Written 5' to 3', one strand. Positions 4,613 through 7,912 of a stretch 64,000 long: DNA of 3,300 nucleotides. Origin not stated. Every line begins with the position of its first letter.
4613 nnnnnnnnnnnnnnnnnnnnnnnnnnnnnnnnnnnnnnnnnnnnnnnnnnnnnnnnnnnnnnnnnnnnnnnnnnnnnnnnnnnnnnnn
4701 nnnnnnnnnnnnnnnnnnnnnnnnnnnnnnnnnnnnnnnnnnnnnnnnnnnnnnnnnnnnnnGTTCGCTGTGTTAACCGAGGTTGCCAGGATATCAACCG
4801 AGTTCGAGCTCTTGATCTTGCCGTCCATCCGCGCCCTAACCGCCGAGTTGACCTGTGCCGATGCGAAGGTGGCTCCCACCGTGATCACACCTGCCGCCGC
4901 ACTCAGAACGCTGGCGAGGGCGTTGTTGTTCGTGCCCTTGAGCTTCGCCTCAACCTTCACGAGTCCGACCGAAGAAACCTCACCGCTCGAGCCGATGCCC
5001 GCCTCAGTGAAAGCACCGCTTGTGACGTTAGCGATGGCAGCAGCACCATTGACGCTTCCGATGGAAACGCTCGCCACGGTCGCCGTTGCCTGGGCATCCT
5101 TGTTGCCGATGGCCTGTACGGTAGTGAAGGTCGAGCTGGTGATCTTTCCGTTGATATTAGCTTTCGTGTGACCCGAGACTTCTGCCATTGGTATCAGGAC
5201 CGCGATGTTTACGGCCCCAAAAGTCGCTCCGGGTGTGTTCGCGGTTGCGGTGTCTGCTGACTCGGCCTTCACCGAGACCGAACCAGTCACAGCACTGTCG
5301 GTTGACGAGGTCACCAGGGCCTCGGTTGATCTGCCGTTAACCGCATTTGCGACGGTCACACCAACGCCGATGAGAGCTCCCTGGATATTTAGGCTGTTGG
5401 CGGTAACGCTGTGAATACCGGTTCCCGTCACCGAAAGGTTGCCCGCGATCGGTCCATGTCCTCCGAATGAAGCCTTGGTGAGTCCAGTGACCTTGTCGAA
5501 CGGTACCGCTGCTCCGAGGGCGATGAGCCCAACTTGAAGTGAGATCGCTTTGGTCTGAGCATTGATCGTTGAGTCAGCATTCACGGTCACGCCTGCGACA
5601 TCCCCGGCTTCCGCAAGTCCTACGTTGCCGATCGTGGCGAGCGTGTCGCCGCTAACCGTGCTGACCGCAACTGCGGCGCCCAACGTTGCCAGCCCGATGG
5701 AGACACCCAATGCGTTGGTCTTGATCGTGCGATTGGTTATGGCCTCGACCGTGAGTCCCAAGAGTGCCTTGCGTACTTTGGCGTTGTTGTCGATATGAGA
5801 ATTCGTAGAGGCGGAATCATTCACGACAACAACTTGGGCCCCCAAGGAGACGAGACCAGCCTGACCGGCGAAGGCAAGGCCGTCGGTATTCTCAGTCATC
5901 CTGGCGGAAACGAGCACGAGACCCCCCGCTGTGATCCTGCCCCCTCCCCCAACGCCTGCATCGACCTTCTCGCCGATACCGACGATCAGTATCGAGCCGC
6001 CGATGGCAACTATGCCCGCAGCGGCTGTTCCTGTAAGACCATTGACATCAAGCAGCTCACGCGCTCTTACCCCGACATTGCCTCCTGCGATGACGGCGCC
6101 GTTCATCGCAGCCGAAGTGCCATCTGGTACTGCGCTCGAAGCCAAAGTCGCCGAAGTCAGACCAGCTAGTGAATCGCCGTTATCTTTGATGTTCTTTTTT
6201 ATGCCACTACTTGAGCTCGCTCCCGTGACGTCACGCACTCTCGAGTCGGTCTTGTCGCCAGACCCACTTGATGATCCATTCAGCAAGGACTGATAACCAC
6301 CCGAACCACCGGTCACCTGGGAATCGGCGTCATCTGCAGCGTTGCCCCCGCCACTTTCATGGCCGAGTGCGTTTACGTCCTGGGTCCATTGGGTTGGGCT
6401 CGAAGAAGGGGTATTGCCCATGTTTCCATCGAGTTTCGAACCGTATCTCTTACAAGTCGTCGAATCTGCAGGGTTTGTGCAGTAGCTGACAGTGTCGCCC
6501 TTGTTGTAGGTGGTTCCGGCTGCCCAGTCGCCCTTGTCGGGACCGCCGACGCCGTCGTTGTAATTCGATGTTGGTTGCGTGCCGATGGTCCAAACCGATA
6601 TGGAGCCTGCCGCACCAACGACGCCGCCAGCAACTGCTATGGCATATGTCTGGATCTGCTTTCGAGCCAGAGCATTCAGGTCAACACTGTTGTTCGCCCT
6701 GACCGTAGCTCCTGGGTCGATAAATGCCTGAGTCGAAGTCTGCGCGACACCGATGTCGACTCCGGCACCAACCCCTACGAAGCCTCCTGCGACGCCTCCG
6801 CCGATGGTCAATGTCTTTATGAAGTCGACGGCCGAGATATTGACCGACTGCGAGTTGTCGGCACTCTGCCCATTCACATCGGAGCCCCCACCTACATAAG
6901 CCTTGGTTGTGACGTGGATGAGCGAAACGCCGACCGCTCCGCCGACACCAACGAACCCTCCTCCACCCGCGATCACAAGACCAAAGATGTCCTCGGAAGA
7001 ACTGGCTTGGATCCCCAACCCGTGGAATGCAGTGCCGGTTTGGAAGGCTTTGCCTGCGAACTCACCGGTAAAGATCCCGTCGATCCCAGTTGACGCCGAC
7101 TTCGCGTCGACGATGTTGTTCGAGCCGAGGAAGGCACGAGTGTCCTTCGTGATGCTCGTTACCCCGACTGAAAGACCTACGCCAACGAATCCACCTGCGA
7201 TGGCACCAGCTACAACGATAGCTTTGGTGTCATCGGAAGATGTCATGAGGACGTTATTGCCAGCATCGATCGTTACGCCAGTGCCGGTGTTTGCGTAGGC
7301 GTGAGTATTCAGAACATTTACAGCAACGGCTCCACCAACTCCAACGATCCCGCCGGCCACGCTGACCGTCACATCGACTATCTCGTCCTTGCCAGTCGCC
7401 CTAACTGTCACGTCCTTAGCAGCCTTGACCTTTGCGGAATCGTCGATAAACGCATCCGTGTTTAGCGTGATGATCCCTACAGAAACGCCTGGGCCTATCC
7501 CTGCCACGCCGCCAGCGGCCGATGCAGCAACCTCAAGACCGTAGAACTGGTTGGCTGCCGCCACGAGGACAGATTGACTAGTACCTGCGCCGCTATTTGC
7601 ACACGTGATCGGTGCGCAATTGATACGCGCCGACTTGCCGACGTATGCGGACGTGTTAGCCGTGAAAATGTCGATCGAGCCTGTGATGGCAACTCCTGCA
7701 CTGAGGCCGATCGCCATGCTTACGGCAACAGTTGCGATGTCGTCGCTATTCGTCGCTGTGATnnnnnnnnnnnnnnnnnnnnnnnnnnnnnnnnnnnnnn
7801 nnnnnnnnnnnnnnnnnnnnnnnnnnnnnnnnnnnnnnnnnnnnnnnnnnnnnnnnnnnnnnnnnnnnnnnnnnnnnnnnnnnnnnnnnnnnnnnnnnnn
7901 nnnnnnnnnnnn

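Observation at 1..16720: A gene of more than 16.7 kb (over 5,570 codons) is invisible in the ORF track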

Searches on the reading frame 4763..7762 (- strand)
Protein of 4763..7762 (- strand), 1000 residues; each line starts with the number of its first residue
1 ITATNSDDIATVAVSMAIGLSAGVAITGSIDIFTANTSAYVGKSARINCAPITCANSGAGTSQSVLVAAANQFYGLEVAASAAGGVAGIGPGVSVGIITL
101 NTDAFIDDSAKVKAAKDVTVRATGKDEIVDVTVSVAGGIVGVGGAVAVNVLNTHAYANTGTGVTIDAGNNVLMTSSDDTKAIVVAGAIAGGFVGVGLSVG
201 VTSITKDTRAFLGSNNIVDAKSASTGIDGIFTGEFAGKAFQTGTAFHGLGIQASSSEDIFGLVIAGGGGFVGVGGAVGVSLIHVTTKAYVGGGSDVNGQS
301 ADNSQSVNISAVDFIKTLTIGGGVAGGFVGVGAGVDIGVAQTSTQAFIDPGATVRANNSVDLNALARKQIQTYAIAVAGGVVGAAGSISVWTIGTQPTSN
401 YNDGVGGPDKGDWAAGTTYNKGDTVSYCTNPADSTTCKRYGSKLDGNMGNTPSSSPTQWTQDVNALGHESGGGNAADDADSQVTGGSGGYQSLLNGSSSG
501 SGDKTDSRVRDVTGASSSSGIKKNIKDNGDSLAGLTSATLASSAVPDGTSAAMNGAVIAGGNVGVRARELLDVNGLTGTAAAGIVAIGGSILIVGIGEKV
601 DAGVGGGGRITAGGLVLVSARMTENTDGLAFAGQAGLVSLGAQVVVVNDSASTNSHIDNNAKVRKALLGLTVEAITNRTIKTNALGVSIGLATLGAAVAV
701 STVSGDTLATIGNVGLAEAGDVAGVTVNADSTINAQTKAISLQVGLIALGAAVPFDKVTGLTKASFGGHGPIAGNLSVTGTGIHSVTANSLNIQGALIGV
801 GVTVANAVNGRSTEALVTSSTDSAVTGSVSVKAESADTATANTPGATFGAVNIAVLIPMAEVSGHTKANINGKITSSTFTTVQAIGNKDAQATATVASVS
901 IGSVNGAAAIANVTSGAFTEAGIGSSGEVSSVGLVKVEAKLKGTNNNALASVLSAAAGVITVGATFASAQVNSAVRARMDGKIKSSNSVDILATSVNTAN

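Call 5: search_protein_families(library=pfam, proteins=[window:4763-7762:-], max_evalue=0.01)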
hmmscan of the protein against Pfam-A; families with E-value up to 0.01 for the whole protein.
window:4763-7762:- (1000 aa): 0 families

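Call 6: search_protein_families(library=ncbifam, proteins=[window:4763-7762:-], max_evalue=0.01)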
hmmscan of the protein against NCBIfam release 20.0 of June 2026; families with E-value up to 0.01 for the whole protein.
window:4763-7762:- (1000 aa): 1 family
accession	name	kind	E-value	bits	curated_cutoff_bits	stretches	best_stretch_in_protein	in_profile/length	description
NF012206.1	LktA_tand_53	repeat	8.5e-19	67.5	50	4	86-138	2-53/53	tandem repeat-containing filamentous protein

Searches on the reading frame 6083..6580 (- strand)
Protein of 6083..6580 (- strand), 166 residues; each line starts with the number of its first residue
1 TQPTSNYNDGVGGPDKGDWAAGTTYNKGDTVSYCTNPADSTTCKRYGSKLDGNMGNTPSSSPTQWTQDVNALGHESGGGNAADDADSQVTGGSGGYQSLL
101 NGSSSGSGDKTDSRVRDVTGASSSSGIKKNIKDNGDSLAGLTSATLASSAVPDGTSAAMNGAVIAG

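Call 57: search_protein_families(library=pfam, proteins=[window:6083-6580:-], max_evalue=1)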
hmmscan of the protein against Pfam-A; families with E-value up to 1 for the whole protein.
window:6083-6580:- (166 aa): 1 family
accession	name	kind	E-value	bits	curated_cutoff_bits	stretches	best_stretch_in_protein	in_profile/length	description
PF02839.19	CBM_5_12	-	0.0012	19.2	26.2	1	19-33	2-16/44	Carbohydrate-binding module family 5/12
